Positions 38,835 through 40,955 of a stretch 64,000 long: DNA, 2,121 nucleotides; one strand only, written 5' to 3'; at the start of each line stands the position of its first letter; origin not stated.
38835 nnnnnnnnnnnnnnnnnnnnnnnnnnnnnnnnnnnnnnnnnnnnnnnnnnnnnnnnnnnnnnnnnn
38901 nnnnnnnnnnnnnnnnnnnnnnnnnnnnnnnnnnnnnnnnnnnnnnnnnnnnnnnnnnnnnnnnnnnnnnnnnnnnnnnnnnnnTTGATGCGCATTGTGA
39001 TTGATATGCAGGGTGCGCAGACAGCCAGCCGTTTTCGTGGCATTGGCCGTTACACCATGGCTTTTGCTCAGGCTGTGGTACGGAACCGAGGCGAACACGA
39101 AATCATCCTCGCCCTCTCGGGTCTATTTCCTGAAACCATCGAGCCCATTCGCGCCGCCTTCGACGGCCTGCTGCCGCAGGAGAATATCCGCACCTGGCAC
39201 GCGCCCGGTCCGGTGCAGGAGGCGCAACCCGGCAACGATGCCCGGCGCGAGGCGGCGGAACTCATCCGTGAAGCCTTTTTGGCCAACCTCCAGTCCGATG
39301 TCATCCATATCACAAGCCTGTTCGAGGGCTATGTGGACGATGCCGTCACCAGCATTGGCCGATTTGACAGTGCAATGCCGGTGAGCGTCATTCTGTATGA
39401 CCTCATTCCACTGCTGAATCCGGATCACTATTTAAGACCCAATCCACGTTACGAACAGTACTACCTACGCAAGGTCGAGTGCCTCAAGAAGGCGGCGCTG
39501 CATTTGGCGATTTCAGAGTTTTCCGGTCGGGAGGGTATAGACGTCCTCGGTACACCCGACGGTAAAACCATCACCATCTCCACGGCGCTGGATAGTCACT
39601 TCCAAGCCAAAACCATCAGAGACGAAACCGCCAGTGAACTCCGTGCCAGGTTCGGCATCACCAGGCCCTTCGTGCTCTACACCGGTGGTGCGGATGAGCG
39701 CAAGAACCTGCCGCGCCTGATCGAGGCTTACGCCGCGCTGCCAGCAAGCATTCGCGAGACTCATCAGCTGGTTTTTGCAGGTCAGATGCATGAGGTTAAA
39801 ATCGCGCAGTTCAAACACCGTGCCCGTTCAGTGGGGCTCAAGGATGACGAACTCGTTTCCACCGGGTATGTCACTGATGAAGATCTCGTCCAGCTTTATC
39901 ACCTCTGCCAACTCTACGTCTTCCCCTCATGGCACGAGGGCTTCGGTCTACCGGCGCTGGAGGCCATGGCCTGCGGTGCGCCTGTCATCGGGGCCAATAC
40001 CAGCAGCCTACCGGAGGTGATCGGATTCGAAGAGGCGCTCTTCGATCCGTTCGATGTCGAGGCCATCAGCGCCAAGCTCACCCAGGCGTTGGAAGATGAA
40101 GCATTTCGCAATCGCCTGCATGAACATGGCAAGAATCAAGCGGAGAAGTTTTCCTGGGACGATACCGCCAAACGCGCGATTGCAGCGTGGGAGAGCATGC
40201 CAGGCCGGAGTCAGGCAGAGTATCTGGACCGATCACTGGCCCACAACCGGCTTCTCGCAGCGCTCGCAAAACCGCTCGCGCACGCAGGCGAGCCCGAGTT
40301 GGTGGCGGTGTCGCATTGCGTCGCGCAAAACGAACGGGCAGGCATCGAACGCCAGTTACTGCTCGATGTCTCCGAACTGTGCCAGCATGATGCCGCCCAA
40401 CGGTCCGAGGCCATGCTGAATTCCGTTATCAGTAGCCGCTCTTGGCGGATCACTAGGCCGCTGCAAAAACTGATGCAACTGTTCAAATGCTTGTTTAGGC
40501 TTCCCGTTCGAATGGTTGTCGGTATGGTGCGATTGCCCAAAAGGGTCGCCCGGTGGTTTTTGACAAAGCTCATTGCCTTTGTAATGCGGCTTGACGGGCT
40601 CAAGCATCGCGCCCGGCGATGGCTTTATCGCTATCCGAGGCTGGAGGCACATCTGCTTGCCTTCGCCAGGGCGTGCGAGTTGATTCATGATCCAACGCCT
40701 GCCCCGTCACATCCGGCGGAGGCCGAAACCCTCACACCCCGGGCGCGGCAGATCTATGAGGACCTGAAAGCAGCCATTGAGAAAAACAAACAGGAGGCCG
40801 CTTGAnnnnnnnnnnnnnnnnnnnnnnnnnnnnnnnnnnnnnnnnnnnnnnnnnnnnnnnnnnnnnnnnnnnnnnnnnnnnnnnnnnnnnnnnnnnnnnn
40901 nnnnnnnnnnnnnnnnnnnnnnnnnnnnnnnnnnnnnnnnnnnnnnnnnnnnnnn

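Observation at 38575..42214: A 1.82-kb tandem duplication created a chimeric gene: GT4 domain plus the methyltransferase's anchor tail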

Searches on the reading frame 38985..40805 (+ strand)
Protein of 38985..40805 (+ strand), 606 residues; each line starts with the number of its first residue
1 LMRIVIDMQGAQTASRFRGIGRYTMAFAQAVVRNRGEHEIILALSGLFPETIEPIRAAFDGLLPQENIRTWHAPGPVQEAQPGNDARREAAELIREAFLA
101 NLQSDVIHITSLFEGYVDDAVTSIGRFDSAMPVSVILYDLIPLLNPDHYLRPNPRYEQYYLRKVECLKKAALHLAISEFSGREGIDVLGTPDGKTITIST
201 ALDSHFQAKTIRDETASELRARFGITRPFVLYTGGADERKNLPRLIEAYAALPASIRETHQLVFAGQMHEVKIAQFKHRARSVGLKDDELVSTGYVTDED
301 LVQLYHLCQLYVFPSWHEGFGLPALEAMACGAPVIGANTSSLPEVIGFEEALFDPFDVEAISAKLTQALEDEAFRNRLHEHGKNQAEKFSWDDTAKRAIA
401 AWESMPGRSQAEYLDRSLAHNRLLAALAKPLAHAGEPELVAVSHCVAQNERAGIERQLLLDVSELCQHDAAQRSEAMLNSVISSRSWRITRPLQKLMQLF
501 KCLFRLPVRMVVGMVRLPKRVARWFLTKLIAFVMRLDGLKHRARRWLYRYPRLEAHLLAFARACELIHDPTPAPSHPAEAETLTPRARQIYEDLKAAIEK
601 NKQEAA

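Call 8: search_protein_families(library=pfam, proteins=[window:38985-40805:+], max_evalue=0.01)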
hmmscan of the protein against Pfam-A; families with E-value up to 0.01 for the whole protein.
window:38985-40805:+ (606 aa): 5 families
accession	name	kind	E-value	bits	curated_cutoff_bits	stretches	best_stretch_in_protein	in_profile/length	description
PF00534.26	Glycos_transf_1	-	1.4e-32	113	26.4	1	226-384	14-171/172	Glycosyl transferases group 1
PF13692.12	Glyco_trans_1_4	-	4.7e-24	85.7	27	1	228-371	2-142/142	Glycosyl transferases group 1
PF20706.3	GT4-conflict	-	1.3e-12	47.8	26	1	224-391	194-364/385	Family 4 Glycosyltransferase in conflict systems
PF13524.12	Glyco_trans_1_2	-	5.1e-05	23.7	25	1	289-395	28-139/144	Glycosyl transferase-like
PF13439.12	Glyco_transf_4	-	0.00042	20.8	28.5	1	18-203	2-167/170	Glycosyltransferase Family 4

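Call 9: find_homologous_proteins(query=window:38985-40802:+, max_evalue=1e-10)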
Query window:38985-40802:+ (606 aa): 5980 proteins with E <= 1e-10 among 8000 candidates; the best 120 are listed.
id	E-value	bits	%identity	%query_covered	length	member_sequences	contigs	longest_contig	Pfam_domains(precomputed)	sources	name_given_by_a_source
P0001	0.0e+0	1368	100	100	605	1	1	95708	PF00534.27,PF20706.4,PF13692.13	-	-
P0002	9.5e-237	805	71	80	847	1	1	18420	PF00534.27,PF13524.13,PF13439.13,PF20706.4,PF13692.13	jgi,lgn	jgi:glycosyltransferase involved in cell wall biosynthesis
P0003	2.1e-216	738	62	88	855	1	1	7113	PF00534.27,PF13579.13,PF13524.13,PF13439.13,PF20706.4,PF13692.13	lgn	-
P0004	1.0e-213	729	66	81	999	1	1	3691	PF00534.27,PF13439.13,PF20706.4,PF13692.13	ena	-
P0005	1.4e-211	722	65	79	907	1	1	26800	PF00534.27,PF13439.13,PF20706.4,PF13692.13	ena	-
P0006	2.6e-209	715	64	79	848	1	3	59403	PF00534.27,PF13439.13,PF20706.4,PF13692.13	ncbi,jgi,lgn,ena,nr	ncbi:MAG: glycosyltransferase family 4 protein [Alcaligenaceae bacterium]|jgi:glycosyltransferase in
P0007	2.1e-207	708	65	79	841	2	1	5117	PF00534.27,PF13439.13,PF20706.4,PF13692.13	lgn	-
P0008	9.5e-205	700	65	80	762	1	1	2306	PF00534.27,PF20706.4,PF13692.13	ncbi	ncbi:MAG TPA: glycosyltransferase, partial [Blastocatellia bacterium]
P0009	1.2e-203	696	64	81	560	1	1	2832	PF00534.27,PF13524.13,PF13439.13,PF20706.4,PF13692.13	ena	-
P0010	8.0e-203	693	66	78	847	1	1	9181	PF00534.27,PF13579.13,PF13439.13,PF20706.4,PF13692.13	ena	-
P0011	1.7e-202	692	63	79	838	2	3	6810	PF00534.27,PF13579.13,PF13524.13,PF13439.13,PF20706.4,PF13692.13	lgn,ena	-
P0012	1.8e-202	692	63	79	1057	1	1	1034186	PF00534.27,PF13579.13,PF13524.13,PF13439.13,PF20706.4,PF13692.13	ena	-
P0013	2.0e-202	692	64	81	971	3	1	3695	PF00534.27,PF13439.13,PF20706.4,PF13692.13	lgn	-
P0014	6.6e-202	690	64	79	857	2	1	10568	PF00534.27,PF13439.13,PF20706.4,PF13692.13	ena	-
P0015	1.1e-200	686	69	74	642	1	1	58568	PF00534.27,PF13439.13,PF20706.4,PF13692.13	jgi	jgi:glycosyltransferase involved in cell wall biosynthesis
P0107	4.3e-171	589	57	81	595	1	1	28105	PF00534.27,PF20706.4,PF13692.13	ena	-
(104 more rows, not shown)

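Call 10: find_encoding_contigs(protein=P0001, flank=10000, max_places=6)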
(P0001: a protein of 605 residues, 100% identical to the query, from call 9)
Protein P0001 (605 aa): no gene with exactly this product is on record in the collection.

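Call 25: search_protein_families(library=ncbifam, proteins=[window:38988-40805:+], max_evalue=0.00001)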
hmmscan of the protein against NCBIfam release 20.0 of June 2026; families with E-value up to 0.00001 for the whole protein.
window:38988-40805:+ (605 aa): 19 families
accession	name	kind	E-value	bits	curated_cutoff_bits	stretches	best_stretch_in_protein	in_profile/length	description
TIGR04047.1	MSMEG_0565_glyc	hypoth_equivalog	1.2e-31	110.1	259.85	1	210-401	176-371/373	MSMEG_0565 family glycosyltransferase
NF038295.1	EPS_HpsP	equivalog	5.3e-18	65.2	550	1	213-403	192-386/388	hormogonium polysaccharide biosynthesis glycosyltransferase HpsP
TIGR03449.1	mycothiol_MshA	equivalog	1.2e-17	64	462.5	1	229-402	223-401/406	D-inositol-3-phosphate glycosyltransferase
TIGR02149.1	glgA_Coryne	subfamily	4.6e-17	62.2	302.4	1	201-402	178-388/391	glycogen synthase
TIGR03999.1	thiol_BshA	equivalog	1.7e-15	56.8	273.7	1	238-395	211-364/375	N-acetyl-alpha-D-glucosaminyl L-malate synthase BshA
NF041876.1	EPS_EpsE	equivalog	2.9e-13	49.8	400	1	276-394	266-386/389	exopolysaccharide biosynthesis GT4 family glycosyltransferase EpsE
TIGR04157.1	glyco_rSAM_CFB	subfamily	5.1e-13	48.8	400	1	193-345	194-339/406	TIGR04157 family glycosyltransferase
TIGR03088.1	stp2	hypoth_equivalog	2.6e-11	43.2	409.05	1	232-397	200-366/374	TIGR03088 family PEP-CTERM/XrtA system glycosyltransferase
TIGR02472.1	sucr_P_syn_N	equivalog_domain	3.6e-11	42.6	576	1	223-396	245-433/439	sucrose-phosphate synthase, putative, glycosyltransferase domain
NF047684.1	TeichurnBiosyTuaC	equivalog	8.4e-11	41.4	550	1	167-395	163-380/391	teichuronic acid biosynthesis protein TuaC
NF053787.1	GlcN_PG_synth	equivalog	1e-10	41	480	1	215-402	184-357/361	N-acetylglucosaminyl phosphatidylglycerol synthase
NF012028.0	PRK15484.1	subfamily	1.1e-10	41.2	618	1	205-396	170-370/380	lipopolysaccharide N-acetylglucosaminyltransferase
NF038298.1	EPS_HpsO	equivalog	2.8e-10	39.5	575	1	289-388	258-371/388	hormogonium polysaccharide biosynthesis glycosyltransferase HpsO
TIGR04063.1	stp3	hypoth_equivalog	3.8e-09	35.9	442.05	1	183-396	171-387/397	TIGR04063 family PEP-CTERM/XrtA system glycosyltransferase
NF046085.1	XrtY_assoc_Gly1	equivalog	3.5e-08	32.7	400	1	229-386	212-365/387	XrtY-associated glycosyltransferase XYAG1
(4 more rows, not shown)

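Call 33: find_encoding_contigs(protein=P0002, flank=10000, max_places=3)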
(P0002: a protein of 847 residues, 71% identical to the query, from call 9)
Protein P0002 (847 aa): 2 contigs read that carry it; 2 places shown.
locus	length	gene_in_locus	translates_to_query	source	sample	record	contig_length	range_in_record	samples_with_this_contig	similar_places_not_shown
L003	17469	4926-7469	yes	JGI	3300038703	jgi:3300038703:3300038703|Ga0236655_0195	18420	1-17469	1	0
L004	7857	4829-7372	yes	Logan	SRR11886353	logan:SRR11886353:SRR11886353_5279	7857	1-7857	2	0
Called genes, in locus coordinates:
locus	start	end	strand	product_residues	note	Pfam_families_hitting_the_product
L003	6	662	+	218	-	PF00005:ABC_tran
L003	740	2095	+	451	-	PF00483:NTP_transferase, PF22640:ManC_GMP_beta-helix, PF01050:MannoseP_isomer, PF07883:Cupin_2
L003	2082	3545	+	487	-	PF02878:PGM_PMM_I, PF02879:PGM_PMM_II, PF02880:PGM_PMM_III, PF00408:PGM_PMM_IV (faint)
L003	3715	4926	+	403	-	PF13489:Methyltransf_23, PF08241:Methyltransf_11, PF08242:Methyltransf_12 (weak), PF13649:Methyltransf_25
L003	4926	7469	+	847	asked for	PF13439:Glyco_transf_4 (weak), PF20706:GT4-conflict, PF00534:Glycos_transf_1, PF13692:Glyco_trans_1_4, PF13524:Glyco_trans_1_2 (faint), PF00534:Glycos_transf_1, PF13692:Glyco_trans_1_4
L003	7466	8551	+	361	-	PF01370:Epimerase, PF04321:RmlD_sub_bind (weak), PF16363:GDP_Man_Dehyd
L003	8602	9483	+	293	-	PF01073:3Beta_HSD, PF01370:Epimerase, PF04321:RmlD_sub_bind, PF07993:NAD_binding_4 (faint), PF16363:GDP_Man_Dehyd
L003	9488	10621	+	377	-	PF13439:Glyco_transf_4, PF00534:Glycos_transf_1, PF13692:Glyco_trans_1_4, PF13524:Glyco_trans_1_2 (weak), PF20706:GT4-conflict (weak)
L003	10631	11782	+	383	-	PF20706:GT4-conflict (faint), PF13439:Glyco_transf_4, PF13477:Glyco_trans_4_2 (weak), PF13579:Glyco_trans_4_4, PF13524:Glyco_trans_1_2 (faint), PF00534:Glycos_transf_1, PF13692:Glyco_trans_1_4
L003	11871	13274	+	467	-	PF13727:CoA_binding_3, PF02397:Bac_transf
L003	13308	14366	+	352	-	PF01073:3Beta_HSD (weak), PF01370:Epimerase, PF02719:Polysacc_synt_2, PF04321:RmlD_sub_bind, PF07993:NAD_binding_4 (weak), PF16363:GDP_Man_Dehyd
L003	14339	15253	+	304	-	PF04321:RmlD_sub_bind, PF01370:Epimerase, PF16363:GDP_Man_Dehyd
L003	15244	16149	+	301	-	PF00483:NTP_transferase, PF12804:NTP_transf_3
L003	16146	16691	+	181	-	PF00908:dTDP_sugar_isom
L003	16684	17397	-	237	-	PF00483:NTP_transferase, PF12804:NTP_transf_3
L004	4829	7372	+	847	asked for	PF13439:Glyco_transf_4 (weak), PF20706:GT4-conflict, PF00534:Glycos_transf_1, PF13692:Glyco_trans_1_4, PF13524:Glyco_trans_1_2 (faint), PF00534:Glycos_transf_1, PF13692:Glyco_trans_1_4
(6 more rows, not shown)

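Call 34: find_encoding_contigs(protein=P0107, flank=10000, max_places=3)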
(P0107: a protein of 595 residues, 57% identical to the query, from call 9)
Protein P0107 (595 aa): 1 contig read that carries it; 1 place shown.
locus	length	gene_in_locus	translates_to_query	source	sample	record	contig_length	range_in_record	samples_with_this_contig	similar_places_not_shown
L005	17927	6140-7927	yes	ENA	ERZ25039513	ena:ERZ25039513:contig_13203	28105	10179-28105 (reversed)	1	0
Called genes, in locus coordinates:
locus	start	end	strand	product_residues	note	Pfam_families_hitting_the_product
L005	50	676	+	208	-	PF00483:NTP_transferase, PF12804:NTP_transf_3 (weak)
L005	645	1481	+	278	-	PF22640:ManC_GMP_beta-helix, PF01050:MannoseP_isomer, PF07883:Cupin_2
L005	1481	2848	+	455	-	PF02878:PGM_PMM_I, PF02879:PGM_PMM_II, PF02880:PGM_PMM_III, PF00408:PGM_PMM_IV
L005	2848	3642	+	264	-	PF01061:ABC2_membrane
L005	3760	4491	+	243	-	PF00005:ABC_tran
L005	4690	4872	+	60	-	-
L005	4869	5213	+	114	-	PF05050:Methyltransf_21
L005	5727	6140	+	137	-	-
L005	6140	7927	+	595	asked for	PF20706:GT4-conflict, PF00534:Glycos_transf_1, PF13692:Glyco_trans_1_4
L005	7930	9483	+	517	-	PF00534:Glycos_transf_1, PF13692:Glyco_trans_1_4, PF00534:Glycos_transf_1 (weak)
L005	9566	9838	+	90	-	-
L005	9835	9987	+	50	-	-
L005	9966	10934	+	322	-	PF13737:DDE_Tnp_1_5, PF01609:DDE_Tnp_1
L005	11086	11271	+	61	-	PF01370:Epimerase, PF16363:GDP_Man_Dehyd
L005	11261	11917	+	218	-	PF01370:Epimerase, PF16363:GDP_Man_Dehyd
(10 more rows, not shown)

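Call 55: search_solved_structures(query=window:38988-40802:+, max_evalue=0.001)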
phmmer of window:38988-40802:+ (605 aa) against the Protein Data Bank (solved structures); distinct sequences matched with E-value up to 0.001: 59.
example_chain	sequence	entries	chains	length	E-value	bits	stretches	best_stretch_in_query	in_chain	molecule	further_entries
7qsg_A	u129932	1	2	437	8.7e-17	64.1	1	281-406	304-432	D-inositol 3-phosphate glycosyltransferase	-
6kih_A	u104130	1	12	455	2.8e-15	59.1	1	223-394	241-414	Tll1590 protein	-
5d00_A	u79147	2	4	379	8.7e-12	47.6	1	229-382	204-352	N-acetyl-alpha-D-glucosaminyl L-malate synthase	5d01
3c4q_A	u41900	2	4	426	8.6e-11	44.4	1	229-399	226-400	Predicted glycosyltransferases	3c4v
3c48_A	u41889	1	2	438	1e-10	44.1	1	230-398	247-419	Predicted glycosyltransferases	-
5i45_A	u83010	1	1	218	1.5e-09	40.2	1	275-383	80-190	Glycosyl transferases group 1 family protein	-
3fro_A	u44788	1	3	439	6.5e-09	38.1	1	210-403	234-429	GlgA glycogen synthase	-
2bis_A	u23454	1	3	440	6.6e-09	38.1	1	210-403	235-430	GLGA GLYCOGEN SYNTHASE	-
3l01_A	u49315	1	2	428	1.5e-08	36.9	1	210-401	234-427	GlgA glycogen synthase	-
9dcm_B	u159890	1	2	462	7.2e-08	34.7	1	239-370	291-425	Sucrose-phosphate synthase-like protein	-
8vrf_B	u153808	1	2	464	7.3e-08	34.7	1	239-370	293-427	Sucrose-phosphate synthase-like protein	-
8uag_A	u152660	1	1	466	7.4e-08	34.7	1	239-370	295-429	Sucrose-phosphate synthase-like protein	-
2jjm_A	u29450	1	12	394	7.8e-08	34.6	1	217-384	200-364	GLYCOSYL TRANSFERASE, GROUP 1 FAMILY PROTEIN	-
3mbo_A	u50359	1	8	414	8.7e-08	34.4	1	217-384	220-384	Glycosyltransferase, group 1 family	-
2r60_A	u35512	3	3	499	9.5e-08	34.3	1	309-409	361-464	Glycosyl transferase, group 1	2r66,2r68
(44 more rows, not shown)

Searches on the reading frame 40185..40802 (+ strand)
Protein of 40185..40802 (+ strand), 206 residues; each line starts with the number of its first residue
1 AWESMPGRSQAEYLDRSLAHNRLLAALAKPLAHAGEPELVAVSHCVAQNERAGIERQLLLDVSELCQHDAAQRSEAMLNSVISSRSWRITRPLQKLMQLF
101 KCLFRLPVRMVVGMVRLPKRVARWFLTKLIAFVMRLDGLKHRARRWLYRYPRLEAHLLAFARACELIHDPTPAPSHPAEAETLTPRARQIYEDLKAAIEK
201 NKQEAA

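Call 43: find_related_loci(query=window:40185-40802:+, collection=genome_contigs, flank=10000)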
Query window:40185-40802:+ (206 aa) in genome_contigs; peptide patterns used: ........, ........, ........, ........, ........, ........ (x = any residue, [..] = any of these).
123 stretches matched a pattern, but none encodes a relative of the query by tblastn (E <= 1e-3).

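Call 49: find_related_loci(query=window:40185-40802:+, collection=metagenome_contigs, flank=8000)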
Query window:40185-40802:+ (206 aa) in metagenome_contigs; peptide patterns used: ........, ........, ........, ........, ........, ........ (x = any residue, [..] = any of these).
234 stretches matched a pattern; 2 encode a relative of the query (tblastn E <= 1e-3); 2 distinct loci.
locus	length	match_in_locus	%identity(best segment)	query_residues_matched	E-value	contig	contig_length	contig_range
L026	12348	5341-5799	58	78-206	2e-44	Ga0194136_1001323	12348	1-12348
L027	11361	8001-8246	74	1-82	7e-37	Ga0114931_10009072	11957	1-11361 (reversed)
